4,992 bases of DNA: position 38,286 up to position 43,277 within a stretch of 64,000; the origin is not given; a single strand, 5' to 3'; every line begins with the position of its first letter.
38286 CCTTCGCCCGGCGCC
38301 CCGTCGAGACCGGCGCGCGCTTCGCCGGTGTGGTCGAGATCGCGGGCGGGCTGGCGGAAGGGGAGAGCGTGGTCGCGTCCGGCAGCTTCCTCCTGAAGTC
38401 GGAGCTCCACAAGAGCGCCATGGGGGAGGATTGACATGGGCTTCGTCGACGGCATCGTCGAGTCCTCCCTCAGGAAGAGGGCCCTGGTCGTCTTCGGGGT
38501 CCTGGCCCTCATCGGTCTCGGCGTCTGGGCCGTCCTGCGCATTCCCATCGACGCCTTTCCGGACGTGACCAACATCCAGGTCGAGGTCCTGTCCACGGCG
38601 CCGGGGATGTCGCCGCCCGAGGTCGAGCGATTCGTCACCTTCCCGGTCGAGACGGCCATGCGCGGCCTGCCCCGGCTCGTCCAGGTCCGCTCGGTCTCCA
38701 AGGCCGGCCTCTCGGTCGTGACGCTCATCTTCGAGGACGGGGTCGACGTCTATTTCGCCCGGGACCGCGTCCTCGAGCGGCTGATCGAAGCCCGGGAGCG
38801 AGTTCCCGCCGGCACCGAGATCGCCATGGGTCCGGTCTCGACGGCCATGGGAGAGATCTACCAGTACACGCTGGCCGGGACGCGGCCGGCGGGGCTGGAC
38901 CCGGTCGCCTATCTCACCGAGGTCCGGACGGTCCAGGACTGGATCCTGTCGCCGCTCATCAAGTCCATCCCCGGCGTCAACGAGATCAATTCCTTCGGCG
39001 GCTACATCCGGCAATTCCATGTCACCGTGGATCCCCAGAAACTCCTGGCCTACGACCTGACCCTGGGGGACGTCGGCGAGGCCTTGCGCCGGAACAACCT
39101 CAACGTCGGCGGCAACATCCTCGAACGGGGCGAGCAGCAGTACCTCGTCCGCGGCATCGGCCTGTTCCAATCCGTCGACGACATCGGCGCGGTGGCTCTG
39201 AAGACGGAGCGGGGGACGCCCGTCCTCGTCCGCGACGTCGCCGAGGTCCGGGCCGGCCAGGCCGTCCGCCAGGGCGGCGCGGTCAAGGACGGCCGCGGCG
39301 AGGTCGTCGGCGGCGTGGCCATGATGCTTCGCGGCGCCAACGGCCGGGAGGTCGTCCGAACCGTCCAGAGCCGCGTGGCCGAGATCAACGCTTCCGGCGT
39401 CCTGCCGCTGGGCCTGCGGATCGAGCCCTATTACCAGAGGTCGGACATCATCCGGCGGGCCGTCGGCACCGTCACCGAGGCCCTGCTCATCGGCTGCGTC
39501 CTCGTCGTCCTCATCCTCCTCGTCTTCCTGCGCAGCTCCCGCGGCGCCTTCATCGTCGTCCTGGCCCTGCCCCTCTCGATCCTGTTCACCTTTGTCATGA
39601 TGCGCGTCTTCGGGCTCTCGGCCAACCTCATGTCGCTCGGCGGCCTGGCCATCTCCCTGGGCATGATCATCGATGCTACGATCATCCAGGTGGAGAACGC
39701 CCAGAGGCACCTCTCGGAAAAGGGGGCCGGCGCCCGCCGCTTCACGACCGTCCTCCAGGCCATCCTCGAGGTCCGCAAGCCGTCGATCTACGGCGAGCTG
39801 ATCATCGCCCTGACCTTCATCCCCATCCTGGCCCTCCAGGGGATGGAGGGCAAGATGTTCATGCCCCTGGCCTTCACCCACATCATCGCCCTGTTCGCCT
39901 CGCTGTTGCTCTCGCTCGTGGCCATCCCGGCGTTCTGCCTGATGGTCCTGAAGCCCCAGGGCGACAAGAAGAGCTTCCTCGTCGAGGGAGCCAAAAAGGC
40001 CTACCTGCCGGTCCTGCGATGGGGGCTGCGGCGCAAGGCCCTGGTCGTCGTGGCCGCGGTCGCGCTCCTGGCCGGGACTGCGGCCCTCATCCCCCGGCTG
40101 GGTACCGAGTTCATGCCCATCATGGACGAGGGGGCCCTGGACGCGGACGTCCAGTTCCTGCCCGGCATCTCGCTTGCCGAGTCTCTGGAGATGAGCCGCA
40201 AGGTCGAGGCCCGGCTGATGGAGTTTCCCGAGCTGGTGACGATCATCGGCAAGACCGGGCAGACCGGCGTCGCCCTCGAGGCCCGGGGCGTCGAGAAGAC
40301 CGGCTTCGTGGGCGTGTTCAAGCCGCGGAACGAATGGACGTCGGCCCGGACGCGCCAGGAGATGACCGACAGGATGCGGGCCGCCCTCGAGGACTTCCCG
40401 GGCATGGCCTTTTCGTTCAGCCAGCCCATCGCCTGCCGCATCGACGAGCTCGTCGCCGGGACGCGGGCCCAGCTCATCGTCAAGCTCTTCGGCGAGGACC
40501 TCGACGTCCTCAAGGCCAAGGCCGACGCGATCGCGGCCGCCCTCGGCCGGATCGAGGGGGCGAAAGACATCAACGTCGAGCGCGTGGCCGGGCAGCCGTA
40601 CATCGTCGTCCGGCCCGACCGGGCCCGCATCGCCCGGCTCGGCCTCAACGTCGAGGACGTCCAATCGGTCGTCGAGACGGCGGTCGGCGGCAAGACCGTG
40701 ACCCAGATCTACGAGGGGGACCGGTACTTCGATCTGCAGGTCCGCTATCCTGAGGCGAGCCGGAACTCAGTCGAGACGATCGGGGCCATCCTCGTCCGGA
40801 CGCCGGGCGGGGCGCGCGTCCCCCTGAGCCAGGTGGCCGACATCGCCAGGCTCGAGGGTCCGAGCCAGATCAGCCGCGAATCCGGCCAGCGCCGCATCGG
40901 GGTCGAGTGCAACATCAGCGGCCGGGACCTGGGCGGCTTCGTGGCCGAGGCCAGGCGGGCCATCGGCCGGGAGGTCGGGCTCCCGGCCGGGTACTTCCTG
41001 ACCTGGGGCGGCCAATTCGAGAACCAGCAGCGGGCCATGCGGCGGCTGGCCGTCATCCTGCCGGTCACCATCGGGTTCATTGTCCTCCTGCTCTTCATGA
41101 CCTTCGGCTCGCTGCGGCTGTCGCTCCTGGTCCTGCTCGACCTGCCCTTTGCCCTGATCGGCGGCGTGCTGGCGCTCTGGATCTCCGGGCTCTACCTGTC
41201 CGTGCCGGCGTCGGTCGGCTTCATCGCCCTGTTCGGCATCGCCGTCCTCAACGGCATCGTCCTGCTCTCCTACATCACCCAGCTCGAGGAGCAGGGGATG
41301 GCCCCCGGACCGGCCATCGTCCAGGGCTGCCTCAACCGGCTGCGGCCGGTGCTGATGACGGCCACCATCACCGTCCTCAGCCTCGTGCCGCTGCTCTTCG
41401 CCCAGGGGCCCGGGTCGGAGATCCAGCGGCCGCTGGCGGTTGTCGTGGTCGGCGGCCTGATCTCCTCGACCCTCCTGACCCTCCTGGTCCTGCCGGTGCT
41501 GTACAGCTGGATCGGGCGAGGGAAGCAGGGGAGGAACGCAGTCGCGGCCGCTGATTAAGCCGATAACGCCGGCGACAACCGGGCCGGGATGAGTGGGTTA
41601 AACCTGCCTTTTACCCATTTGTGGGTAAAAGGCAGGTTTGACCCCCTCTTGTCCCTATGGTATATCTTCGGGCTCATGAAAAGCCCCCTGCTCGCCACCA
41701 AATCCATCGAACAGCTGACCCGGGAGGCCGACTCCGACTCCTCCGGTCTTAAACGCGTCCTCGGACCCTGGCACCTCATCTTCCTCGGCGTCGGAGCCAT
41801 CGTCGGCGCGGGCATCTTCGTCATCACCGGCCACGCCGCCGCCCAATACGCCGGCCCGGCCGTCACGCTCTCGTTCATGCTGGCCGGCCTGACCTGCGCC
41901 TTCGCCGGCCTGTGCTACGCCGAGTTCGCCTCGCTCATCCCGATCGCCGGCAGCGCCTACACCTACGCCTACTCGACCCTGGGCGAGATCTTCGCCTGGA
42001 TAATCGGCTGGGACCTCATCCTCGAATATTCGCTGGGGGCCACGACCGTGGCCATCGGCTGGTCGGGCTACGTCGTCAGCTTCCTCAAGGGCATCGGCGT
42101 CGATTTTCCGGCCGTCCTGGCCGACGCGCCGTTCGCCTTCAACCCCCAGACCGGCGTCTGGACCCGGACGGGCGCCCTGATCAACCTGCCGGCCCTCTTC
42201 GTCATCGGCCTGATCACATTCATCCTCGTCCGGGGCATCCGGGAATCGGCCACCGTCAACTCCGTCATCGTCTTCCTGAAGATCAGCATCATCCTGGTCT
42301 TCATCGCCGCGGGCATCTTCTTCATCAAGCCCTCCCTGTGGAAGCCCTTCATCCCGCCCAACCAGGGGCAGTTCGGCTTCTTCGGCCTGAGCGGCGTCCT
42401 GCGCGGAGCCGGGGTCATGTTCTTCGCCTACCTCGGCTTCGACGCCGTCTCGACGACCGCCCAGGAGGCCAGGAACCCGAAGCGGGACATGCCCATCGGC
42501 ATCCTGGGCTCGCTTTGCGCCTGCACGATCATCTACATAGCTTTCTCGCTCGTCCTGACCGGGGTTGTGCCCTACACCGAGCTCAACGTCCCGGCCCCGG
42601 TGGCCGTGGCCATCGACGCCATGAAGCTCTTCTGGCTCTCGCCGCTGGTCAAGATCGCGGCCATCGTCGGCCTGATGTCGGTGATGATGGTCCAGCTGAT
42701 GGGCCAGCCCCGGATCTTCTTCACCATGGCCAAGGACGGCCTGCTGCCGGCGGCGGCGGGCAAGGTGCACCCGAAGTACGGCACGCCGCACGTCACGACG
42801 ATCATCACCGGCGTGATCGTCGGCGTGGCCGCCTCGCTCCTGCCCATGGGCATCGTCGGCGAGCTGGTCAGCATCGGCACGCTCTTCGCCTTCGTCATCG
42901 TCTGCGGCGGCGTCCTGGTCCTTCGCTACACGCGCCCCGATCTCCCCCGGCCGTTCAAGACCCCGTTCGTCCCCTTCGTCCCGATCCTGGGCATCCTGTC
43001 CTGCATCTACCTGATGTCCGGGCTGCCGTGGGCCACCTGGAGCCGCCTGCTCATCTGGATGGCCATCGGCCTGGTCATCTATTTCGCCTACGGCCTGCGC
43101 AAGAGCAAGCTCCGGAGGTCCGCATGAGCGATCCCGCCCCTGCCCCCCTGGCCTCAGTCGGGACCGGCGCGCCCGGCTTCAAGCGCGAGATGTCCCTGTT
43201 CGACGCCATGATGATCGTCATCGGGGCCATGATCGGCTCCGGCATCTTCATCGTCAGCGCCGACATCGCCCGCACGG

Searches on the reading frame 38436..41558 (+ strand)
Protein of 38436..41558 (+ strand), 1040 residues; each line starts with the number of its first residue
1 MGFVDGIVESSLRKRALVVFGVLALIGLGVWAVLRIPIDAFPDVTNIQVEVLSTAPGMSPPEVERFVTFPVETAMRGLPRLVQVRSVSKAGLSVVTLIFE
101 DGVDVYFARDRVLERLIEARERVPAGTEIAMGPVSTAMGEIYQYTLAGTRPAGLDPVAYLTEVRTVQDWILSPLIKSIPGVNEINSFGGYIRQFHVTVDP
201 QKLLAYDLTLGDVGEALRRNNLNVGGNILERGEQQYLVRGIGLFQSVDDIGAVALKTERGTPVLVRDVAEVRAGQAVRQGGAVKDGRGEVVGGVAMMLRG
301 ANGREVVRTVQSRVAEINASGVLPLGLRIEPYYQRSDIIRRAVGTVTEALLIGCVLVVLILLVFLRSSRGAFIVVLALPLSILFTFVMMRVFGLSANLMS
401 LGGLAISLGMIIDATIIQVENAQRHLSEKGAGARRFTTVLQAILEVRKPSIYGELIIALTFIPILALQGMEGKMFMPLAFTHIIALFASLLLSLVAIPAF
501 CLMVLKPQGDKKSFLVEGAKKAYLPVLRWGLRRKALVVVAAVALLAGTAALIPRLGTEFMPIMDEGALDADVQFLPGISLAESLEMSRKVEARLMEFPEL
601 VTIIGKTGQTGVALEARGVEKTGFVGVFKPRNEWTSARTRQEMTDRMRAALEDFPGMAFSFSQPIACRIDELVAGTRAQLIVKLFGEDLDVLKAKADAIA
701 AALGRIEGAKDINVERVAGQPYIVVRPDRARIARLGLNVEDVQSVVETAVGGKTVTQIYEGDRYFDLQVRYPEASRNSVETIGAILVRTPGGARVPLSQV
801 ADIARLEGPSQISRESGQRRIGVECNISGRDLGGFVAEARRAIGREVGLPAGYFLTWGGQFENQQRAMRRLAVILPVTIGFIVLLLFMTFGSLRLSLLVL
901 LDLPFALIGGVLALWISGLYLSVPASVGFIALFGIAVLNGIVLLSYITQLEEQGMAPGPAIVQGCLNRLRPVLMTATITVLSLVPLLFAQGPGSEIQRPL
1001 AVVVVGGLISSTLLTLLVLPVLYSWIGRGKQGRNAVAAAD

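Call 73: search_protein_families(library=pfam, proteins=[window:38436-41558:+], max_evalue=0.00001)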
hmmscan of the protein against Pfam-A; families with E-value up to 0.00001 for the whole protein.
window:38436-41558:+ (1040 aa): 1 family
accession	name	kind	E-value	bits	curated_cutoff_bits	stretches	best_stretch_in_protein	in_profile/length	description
PF00873.25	ACR_tran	-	5.6e-282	938.5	28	1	8-1025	2-1019/1021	AcrB/AcrD/AcrF family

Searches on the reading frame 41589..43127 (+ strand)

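Call 73: search_protein_families(library=pfam, proteins=[window:41589-43127:+], max_evalue=0.00001)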
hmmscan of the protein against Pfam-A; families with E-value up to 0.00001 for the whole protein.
window:41589-43127:+ (512 aa): 3 families
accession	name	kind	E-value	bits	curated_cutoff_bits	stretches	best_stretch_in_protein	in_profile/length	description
PF13520.12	AA_permease_2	-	8.3e-52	177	27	1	58-477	1-402/427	Amino acid permease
PF00324.27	AA_permease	-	9.5e-37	127.2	24.6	1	62-479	1-420/470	Amino acid permease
PF13906.12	AA_permease_C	-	4e-18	65.7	27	1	456-506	1-51/51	C-terminus of AA_permease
